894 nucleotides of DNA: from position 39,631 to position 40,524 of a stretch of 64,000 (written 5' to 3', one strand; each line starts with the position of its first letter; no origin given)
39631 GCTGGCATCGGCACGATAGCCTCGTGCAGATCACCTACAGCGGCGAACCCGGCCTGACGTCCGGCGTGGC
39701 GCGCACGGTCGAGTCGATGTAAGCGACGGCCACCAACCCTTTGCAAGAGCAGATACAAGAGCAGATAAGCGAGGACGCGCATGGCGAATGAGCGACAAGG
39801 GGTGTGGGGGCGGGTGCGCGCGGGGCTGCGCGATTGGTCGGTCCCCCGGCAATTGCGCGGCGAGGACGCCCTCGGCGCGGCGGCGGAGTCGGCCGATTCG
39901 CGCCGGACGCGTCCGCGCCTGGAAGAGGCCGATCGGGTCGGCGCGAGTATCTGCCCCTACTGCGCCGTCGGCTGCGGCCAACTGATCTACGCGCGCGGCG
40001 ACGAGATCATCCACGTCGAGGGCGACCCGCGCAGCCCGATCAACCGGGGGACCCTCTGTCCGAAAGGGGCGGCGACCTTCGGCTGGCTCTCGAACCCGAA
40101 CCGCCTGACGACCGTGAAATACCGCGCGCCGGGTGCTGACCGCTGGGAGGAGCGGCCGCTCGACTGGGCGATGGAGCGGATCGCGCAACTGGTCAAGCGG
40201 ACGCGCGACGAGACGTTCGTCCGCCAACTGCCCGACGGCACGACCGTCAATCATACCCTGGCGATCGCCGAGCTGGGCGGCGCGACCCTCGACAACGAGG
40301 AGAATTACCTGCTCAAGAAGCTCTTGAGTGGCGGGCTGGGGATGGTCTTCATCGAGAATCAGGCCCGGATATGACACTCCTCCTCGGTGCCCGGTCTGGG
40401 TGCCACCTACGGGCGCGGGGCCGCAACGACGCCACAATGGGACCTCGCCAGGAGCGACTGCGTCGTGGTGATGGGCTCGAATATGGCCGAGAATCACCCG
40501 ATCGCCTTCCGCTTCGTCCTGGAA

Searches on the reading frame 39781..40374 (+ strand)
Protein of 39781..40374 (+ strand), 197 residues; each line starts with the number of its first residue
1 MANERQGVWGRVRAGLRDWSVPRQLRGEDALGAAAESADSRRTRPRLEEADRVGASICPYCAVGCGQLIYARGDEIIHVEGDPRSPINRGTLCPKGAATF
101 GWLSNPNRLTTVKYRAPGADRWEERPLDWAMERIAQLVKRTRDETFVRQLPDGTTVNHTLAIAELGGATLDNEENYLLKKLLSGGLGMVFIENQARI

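Call 47: search_protein_families(library=pfam, proteins=[window:39781-40374:+], max_evalue=0.00001)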
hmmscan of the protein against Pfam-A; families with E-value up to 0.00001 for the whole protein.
window:39781-40374:+ (197 aa): 1 family
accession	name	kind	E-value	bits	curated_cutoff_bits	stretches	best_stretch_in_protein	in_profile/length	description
PF04879.21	Molybdop_Fe4S4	-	2.9e-16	59.6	22.7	1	55-98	5-48/55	Molybdopterin oxidoreductase Fe4S4 domain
